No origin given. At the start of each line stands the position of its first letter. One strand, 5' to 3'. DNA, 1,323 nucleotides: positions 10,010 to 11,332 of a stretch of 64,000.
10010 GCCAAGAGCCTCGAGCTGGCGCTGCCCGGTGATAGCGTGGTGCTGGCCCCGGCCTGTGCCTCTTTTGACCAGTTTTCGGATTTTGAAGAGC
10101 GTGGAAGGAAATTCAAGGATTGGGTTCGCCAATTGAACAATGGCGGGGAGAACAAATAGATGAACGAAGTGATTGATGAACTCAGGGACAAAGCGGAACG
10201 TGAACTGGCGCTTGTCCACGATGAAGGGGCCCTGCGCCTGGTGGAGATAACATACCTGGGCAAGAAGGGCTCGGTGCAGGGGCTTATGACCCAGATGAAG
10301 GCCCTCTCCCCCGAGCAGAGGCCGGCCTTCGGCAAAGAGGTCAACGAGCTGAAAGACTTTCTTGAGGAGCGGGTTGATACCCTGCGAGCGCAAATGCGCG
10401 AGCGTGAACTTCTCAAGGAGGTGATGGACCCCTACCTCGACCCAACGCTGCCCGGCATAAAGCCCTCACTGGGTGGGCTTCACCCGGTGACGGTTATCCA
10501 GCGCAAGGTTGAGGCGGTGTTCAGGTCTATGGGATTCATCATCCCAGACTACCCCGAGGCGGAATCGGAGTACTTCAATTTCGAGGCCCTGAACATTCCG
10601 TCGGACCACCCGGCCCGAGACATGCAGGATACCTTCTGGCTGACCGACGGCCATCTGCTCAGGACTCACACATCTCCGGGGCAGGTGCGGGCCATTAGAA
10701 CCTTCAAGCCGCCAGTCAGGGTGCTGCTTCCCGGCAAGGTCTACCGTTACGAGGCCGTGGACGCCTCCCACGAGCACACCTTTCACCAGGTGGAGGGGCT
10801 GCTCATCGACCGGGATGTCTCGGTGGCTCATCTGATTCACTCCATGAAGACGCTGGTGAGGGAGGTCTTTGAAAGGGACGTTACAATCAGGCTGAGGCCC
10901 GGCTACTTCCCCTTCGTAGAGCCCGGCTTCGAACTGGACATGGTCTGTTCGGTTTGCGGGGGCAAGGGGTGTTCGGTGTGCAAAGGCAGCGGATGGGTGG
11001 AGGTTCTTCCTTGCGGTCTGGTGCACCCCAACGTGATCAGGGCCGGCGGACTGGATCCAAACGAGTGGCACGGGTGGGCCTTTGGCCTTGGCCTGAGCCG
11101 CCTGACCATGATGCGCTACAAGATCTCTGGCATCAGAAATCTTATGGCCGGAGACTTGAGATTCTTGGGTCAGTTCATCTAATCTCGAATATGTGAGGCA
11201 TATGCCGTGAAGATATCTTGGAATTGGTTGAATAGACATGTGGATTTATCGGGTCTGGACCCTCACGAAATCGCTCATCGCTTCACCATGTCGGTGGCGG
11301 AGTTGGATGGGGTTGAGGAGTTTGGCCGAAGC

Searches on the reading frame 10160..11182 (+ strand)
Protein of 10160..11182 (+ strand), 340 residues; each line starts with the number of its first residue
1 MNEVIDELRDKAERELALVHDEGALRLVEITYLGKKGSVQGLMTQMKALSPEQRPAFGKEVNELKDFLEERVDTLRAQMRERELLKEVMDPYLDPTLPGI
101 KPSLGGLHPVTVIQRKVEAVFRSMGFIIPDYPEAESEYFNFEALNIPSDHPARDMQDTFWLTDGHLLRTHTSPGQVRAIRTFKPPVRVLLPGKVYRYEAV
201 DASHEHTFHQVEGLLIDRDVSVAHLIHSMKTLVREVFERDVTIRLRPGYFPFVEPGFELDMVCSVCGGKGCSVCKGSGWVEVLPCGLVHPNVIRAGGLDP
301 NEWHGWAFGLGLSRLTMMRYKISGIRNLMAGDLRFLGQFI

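Call 27: search_protein_families(library=pfam, proteins=[window:10160-11182:+], max_evalue=0.001)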
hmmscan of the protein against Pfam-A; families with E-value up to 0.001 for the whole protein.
window:10160-11182:+ (340 aa): 2 families
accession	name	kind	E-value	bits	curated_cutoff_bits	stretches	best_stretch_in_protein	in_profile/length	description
PF01409.25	tRNA-synt_2d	-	1.8e-84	283.5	19.8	1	94-339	3-246/246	tRNA synthetases class II core domain (F)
PF02912.23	Phe_tRNA-synt_N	-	1.5e-18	67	22.3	1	21-86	2-67/69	Aminoacyl tRNA synthetase class II, N-terminal domain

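Call 28: find_related_loci(query=window:10160-11182:+, collection=genome_contigs, flank=1000)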
Query window:10160-11182:+ (340 aa) in genome_contigs; peptide patterns used: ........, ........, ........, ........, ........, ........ (x = any residue, [..] = any of these).
600 stretches matched a pattern (row limit reached: there are more); 595 encode a relative of the query (tblastn E <= 1e-3); the best 80 are kept; 80 distinct loci.
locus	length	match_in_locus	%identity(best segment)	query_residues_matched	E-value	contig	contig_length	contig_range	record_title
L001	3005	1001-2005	61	5-339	1e-148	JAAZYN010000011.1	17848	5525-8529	MAG: Myxococcales bacterium isolate bin59p NODE_11_length_17848_cov_4.100939, whole genome shotgun sequence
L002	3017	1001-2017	63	1-339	2e-152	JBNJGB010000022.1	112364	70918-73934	MAG: Myxococcota bacterium isolate Y22_60dBSe2.bin.152 NODE_117_length_112364_cov_19.824389, whole genome shotgun sequen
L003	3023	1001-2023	60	2-339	1e-145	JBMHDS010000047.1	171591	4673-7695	MAG: Bradymonadia bacterium isolate xHP1_bin.495 c_000000000047, whole genome shotgun sequence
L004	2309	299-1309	61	3-339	1e-144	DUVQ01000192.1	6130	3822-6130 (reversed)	MAG TPA_asm: Oligoflexales bacterium isolate AS08sgBPME_423 307165_AS08, whole genome shotgun sequence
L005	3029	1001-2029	58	1-339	5e-138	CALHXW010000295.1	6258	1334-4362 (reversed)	MAG: uncultured bacterium isolate R4_Bin_Bin_91_sub_1 genome assembly, contig: c_000002372386, whole genome shotgun sequ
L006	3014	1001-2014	61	2-339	3e-135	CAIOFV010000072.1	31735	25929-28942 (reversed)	MAG: uncultured Myxococcales bacterium isolate MJ-time_bin-5834 genome assembly, contig: bin-5834:072/173, whole genome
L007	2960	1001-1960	61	20-339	1e-133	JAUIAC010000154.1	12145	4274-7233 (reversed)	MAG: bacterium isolate 5_bin.26 NODE_3776_length_12145_cov_3.962723, whole genome shotgun sequence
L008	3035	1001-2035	58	1-339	2e-133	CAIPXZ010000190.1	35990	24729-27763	MAG: uncultured Myxococcales bacterium isolate YR2_bin-0002 genome assembly, contig: bin-0002:190/806, whole genome shot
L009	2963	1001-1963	66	21-339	3e-149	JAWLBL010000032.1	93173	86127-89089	MAG: Myxococcota bacterium isolate 15dZY3.bin.102 NODE_442_length_93173_cov_85.304381, whole genome shotgun sequence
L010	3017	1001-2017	55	1-339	2e-130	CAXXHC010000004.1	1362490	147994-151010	MAG: Myxococcota bacterium isolate df99fd88-303e-4d73-b9e8-6fd6d014d839 genome assembly, contig: contig_4, whole genome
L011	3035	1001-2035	56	1-339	2e-130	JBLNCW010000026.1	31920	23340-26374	MAG: Rhodospirillales bacterium isolate MAG115 PRJNA950955_bin23_renamed_25, whole genome shotgun sequence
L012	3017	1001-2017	58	1-339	9e-131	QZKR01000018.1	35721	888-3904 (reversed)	MAG: Myxococcales bacterium isolate SURF_8 Ga0104751_1001764, whole genome shotgun sequence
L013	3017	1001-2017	56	1-339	2e-130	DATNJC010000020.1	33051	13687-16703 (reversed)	MAG TPA_asm: Bryobacteraceae bacterium isolate SMAG_U11389 k141_1056059, whole genome shotgun sequence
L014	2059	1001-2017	55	1-339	1e-133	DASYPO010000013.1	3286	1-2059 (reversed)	MAG TPA_asm: Bryobacteraceae bacterium isolate SMAG_U4458 k141_3594038, whole genome shotgun sequence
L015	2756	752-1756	56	5-339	7e-132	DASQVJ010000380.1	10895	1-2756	MAG TPA_asm: Bryobacteraceae bacterium isolate SMAG_U10984 k141_14902, whole genome shotgun sequence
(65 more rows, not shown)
